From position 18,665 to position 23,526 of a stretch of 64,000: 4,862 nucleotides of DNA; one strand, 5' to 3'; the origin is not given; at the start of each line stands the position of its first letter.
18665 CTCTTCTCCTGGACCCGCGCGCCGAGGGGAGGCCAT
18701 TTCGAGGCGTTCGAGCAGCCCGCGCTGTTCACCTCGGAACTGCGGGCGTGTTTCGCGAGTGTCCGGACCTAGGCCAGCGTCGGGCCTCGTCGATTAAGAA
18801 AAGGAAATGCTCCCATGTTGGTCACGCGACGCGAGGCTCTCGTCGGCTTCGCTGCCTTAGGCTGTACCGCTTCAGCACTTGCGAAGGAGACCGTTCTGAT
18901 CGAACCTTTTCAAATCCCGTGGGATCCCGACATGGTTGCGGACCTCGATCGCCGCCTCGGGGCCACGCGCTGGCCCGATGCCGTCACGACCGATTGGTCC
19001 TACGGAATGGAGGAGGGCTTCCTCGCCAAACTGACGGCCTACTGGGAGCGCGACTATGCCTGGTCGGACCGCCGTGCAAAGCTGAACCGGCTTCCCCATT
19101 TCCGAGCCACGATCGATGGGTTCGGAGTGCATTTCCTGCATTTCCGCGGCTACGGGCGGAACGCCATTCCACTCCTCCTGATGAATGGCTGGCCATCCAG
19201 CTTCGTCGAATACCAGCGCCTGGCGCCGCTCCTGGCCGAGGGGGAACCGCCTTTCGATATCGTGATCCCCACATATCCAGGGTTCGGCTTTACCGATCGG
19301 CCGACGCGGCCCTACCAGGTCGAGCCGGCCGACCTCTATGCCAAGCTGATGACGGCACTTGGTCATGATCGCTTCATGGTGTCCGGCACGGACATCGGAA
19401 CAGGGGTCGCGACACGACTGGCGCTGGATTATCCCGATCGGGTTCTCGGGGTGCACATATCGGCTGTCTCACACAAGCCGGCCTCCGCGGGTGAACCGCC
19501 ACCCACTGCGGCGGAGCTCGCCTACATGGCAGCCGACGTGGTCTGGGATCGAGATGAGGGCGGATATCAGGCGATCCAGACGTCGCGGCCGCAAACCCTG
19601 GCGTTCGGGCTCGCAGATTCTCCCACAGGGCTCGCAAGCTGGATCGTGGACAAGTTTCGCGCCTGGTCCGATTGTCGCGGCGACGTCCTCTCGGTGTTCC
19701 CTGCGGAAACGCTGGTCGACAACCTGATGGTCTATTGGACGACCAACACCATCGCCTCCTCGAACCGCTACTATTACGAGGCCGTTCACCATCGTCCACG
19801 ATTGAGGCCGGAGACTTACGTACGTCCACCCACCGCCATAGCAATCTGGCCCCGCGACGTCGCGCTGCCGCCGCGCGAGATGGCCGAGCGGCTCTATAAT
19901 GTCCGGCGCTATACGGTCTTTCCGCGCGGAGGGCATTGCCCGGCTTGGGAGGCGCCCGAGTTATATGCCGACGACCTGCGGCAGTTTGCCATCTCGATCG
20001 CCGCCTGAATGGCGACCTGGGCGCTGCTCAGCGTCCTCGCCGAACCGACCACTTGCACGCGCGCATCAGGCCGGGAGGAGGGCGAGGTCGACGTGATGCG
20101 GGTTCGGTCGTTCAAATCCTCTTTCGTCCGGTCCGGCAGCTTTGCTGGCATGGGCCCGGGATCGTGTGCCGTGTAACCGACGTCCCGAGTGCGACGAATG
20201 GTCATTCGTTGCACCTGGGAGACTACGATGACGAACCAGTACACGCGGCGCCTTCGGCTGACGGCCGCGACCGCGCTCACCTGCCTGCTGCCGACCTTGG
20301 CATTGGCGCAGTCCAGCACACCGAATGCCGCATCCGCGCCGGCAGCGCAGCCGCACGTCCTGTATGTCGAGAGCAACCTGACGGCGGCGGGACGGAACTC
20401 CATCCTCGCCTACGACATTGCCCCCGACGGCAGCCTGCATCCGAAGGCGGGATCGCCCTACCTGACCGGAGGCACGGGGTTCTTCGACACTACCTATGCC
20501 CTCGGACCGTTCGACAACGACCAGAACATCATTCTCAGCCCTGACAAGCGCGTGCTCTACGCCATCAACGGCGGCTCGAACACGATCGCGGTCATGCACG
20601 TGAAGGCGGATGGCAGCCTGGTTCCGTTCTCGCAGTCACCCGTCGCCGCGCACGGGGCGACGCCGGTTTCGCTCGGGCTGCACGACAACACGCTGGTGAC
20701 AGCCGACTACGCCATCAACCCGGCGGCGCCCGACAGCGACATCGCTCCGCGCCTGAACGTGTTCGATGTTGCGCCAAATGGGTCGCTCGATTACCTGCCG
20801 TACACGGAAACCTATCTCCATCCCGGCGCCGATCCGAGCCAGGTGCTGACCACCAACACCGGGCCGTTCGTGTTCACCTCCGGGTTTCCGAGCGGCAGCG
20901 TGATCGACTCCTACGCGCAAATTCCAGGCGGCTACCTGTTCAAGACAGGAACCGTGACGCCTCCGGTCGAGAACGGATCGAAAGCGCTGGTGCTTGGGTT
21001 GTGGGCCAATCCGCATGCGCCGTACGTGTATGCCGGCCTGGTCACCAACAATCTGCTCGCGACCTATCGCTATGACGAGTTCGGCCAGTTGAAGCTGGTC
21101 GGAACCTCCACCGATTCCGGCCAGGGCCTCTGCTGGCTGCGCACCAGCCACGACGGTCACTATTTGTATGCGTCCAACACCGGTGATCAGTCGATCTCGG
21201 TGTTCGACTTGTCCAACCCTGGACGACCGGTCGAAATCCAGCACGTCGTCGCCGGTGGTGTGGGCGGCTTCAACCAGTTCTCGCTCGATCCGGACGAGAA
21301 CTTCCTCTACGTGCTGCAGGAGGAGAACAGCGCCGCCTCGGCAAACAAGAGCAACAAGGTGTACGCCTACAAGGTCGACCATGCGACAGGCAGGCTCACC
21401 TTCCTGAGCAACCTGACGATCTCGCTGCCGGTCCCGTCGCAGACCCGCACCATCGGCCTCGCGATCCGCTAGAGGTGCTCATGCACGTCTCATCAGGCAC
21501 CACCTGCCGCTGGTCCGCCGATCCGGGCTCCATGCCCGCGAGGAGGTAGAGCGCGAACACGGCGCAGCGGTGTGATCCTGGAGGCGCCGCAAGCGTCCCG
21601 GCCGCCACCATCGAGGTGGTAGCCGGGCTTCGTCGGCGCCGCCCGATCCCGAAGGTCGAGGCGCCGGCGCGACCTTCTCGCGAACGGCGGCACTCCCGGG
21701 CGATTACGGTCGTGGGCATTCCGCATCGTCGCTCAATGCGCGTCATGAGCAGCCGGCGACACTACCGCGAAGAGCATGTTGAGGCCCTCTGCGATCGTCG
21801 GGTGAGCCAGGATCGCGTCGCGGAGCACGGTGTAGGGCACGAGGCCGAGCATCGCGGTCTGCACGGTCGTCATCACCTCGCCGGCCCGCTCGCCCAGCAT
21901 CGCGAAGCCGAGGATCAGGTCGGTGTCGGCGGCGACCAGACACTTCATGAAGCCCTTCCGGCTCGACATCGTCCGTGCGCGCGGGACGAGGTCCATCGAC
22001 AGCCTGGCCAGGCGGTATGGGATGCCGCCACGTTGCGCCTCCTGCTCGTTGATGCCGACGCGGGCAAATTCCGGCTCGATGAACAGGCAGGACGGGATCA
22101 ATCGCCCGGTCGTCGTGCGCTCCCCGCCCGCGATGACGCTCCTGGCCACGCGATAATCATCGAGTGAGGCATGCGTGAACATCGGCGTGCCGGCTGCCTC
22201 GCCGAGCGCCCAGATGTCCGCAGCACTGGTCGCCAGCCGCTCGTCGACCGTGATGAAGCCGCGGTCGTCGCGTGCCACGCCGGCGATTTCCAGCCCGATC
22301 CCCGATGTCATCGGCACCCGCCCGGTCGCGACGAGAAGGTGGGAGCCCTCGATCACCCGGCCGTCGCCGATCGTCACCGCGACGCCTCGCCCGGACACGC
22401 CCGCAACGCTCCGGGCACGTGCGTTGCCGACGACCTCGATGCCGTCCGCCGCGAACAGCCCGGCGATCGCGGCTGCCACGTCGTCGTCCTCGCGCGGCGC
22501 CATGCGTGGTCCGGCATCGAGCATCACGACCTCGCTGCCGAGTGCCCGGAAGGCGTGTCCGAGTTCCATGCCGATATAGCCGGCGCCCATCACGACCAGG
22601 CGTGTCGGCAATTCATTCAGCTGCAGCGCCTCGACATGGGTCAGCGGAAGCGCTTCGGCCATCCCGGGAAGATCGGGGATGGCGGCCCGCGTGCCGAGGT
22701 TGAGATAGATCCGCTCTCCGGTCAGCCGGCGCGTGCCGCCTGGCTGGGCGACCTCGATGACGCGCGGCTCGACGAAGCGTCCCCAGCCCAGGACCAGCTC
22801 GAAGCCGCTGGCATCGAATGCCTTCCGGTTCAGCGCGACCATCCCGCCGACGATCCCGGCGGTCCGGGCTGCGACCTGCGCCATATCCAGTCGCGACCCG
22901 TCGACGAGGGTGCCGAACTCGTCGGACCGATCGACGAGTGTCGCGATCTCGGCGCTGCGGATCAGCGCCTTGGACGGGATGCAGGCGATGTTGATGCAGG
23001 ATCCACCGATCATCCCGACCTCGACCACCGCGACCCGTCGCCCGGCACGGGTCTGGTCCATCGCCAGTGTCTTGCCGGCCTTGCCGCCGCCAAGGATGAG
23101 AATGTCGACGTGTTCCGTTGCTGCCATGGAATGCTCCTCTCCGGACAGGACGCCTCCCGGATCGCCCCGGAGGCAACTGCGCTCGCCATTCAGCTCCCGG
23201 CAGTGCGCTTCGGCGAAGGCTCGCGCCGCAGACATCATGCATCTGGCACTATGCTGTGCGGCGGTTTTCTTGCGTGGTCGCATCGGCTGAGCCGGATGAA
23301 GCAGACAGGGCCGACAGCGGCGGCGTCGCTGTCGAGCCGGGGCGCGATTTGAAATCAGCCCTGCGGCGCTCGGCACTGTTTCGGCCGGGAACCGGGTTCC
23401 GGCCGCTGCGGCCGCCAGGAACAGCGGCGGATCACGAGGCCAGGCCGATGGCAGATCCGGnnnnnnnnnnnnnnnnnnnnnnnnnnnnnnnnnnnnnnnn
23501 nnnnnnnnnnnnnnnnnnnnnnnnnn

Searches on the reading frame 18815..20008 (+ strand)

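Call 13: search_protein_families(library=pfam, proteins=[window:18815-20008:+], max_evalue=0.001)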
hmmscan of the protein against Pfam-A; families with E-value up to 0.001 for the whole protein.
window:18815-20008:+ (397 aa): 3 families
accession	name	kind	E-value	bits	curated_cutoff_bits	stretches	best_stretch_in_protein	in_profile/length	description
PF06441.18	EHN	-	1.8e-30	105.7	22.8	1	29-133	1-107/107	Epoxide hydrolase N terminus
PF00561.26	Abhydrolase_1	-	1.3e-15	58.2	25.8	1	119-228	2-106/245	alpha/beta hydrolase fold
PF12697.13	Abhydrolase_6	-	1.1e-14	56.1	26.3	1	120-386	1-216/217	Alpha/beta hydrolase family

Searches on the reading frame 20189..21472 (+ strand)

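Call 13: search_protein_families(library=pfam, proteins=[window:20189-21472:+], max_evalue=0.001)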
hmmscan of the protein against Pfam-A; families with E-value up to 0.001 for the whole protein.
window:20189-21472:+ (427 aa): 2 families
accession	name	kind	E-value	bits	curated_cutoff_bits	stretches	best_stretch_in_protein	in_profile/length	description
PF10282.15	Lactonase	-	1.3e-17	64.5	21.7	1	292-408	217-332/344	Lactonase, 7-bladed beta-propeller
PF08450.18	SGL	-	9.7e-05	22.5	26.3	0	291-355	116-177/246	SMP-30/Gluconolactonase/LRE-like region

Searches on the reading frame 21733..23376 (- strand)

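Call 14: search_protein_families(library=pfam, proteins=[window:21733-23376:-], max_evalue=0.001)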
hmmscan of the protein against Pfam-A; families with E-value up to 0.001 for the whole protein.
window:21733-23376:- (547 aa): 3 families
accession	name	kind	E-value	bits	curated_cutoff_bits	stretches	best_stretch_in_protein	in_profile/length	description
PF07992.20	Pyr_redox_2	-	3.4e-48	165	26.1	1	91-405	2-288/291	Pyridine nucleotide-disulphide oxidoreductase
PF02852.28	Pyr_redox_dim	-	9.1e-22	77.8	25.3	1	427-532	1-106/110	Pyridine nucleotide-disulphide oxidoreductase, dimerisation domain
PF00070.33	Pyr_redox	-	2.8e-15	57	22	1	259-336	1-79/82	Pyridine nucleotide-disulphide oxidoreductase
